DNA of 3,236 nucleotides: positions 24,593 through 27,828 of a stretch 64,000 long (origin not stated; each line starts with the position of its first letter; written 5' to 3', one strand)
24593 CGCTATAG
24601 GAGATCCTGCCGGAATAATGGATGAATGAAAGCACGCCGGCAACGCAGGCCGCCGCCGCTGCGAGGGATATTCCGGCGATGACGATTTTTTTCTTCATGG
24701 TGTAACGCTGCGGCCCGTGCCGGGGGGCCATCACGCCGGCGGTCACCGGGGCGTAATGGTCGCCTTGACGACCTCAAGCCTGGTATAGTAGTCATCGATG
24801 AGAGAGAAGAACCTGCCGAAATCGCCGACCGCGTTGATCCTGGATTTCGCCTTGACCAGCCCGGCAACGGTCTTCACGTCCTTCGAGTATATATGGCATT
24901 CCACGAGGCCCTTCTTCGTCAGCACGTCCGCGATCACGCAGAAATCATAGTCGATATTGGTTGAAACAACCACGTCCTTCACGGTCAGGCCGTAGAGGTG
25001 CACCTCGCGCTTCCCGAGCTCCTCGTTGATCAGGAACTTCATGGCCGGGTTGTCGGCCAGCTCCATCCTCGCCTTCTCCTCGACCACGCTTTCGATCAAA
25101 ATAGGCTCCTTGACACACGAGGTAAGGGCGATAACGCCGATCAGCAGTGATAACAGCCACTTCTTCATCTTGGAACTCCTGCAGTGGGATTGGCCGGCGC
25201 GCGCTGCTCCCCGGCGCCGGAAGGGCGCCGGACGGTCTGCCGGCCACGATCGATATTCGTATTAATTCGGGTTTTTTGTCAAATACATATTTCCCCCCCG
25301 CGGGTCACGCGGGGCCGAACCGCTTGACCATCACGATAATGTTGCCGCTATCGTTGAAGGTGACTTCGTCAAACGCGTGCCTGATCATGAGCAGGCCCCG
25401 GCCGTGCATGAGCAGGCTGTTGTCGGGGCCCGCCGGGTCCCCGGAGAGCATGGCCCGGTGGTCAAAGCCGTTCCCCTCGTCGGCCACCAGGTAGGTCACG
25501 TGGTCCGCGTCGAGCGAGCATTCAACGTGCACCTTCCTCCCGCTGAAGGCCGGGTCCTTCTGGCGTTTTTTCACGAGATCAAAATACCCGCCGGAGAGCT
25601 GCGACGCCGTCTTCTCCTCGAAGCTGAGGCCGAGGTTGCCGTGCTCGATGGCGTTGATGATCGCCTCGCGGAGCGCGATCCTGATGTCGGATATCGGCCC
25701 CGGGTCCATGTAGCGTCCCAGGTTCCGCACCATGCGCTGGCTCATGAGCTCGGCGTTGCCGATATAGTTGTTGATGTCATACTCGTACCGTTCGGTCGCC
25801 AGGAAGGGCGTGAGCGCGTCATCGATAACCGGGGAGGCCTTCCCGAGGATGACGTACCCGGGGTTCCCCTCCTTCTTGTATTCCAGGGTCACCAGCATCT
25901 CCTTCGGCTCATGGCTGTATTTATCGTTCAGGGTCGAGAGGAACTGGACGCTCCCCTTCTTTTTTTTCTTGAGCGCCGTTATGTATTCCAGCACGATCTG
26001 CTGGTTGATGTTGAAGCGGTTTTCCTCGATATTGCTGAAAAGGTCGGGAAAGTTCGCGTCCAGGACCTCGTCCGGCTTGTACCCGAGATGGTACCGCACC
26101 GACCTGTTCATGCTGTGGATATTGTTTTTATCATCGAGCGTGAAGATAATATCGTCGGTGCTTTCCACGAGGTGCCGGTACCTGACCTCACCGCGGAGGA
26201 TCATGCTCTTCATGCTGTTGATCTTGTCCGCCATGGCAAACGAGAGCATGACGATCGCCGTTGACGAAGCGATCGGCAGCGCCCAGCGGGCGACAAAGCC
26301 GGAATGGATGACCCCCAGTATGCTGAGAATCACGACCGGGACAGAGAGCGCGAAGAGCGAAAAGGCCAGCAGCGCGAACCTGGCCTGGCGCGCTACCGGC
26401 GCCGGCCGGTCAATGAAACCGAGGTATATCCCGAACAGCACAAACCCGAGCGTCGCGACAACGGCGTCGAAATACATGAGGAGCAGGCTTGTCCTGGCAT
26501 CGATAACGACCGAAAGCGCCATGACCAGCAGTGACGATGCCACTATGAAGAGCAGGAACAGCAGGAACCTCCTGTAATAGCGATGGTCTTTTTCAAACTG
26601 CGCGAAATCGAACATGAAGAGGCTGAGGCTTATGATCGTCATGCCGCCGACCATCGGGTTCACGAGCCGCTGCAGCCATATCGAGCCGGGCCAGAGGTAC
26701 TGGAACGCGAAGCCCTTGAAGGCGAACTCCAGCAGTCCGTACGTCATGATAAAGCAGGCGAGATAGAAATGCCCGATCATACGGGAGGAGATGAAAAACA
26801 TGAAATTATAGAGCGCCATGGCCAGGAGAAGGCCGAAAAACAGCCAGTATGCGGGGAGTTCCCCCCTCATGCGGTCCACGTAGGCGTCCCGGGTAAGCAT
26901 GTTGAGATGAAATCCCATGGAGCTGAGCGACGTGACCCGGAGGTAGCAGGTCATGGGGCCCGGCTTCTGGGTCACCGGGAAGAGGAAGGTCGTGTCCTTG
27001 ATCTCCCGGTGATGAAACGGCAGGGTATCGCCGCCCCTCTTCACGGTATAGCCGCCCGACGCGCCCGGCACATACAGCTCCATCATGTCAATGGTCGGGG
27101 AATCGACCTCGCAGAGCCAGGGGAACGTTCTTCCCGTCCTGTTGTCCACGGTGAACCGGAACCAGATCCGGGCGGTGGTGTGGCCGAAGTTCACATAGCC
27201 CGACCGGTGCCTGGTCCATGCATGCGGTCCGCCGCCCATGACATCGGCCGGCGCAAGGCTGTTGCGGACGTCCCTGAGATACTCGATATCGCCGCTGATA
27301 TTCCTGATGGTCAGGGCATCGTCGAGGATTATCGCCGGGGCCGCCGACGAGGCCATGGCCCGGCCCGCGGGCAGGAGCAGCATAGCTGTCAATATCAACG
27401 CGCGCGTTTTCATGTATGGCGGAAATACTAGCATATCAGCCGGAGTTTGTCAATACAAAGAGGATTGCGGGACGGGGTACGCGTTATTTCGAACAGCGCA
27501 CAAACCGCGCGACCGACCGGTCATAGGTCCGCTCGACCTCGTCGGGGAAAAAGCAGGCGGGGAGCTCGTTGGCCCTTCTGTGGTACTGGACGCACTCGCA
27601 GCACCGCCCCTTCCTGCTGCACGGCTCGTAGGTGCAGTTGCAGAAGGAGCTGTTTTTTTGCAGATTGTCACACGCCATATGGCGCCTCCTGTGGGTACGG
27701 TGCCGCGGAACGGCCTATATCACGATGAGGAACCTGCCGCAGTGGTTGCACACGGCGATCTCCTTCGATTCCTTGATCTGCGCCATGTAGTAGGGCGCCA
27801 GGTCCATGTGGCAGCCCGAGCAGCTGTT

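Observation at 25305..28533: Co-directional block: EIIA(Ntr)-zinc-ribbon fusion, small Cys-rich protein, 7TMR-DISM/PAS sensor with anti-sigma-type kinase domain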

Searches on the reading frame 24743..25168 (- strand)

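Call 3: search_protein_families(library=pfam, proteins=[window:24743-25168:-], max_evalue=0.1)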
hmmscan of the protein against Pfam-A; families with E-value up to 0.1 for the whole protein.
window:24743-25168:- (141 aa): 0 families

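Call 4: search_protein_families(library=ncbifam, proteins=[window:24743-25168:-], max_evalue=0.1)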
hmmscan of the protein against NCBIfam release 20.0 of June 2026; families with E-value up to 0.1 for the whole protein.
window:24743-25168:- (141 aa): 1 family
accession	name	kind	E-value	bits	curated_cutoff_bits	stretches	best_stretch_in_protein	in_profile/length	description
NF047408.1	SA0632_fam_LP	equivalog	0.012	15.2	70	1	1-20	1-20/68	SA0632 family lipoprotein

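Call 70: search_protein_families(library=padloc, proteins=[window:24743-25168:-], max_evalue=0.01)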
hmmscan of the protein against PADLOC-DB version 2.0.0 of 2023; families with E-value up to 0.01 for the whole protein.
window:24743-25168:- (141 aa): 0 families

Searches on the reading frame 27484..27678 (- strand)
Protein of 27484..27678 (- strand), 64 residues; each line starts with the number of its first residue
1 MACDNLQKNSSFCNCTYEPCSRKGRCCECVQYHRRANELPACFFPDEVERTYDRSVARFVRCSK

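Call 3: search_protein_families(library=pfam, proteins=[window:27484-27678:-], max_evalue=0.1)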
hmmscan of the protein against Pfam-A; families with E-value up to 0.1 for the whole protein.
window:27484-27678:- (64 aa): 1 family
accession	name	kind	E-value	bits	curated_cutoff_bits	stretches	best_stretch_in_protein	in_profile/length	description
PF20095.4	DUF6485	-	2.1e-09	38.2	24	1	8-61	2-63/70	Domain of unknown function (DUF6485)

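Call 4: search_protein_families(library=ncbifam, proteins=[window:27484-27678:-], max_evalue=0.1)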
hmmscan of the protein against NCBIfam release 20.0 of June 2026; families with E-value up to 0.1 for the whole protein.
window:27484-27678:- (64 aa): 0 families

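Call 61: search_solved_structures(query=window:27484-27678:-, max_evalue=10)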
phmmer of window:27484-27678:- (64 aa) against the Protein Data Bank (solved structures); distinct sequences matched with E-value up to 10: 1.
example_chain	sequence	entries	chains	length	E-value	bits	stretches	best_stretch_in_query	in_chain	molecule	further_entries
9gzg_A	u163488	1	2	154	0.25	15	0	20-40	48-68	Engineered CTPR protein with glutamic acids for conductivity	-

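Call 70: search_protein_families(library=padloc, proteins=[window:27484-27678:-], max_evalue=0.01)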
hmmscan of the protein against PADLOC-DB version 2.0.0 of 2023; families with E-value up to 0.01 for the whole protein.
window:27484-27678:- (64 aa): 0 families
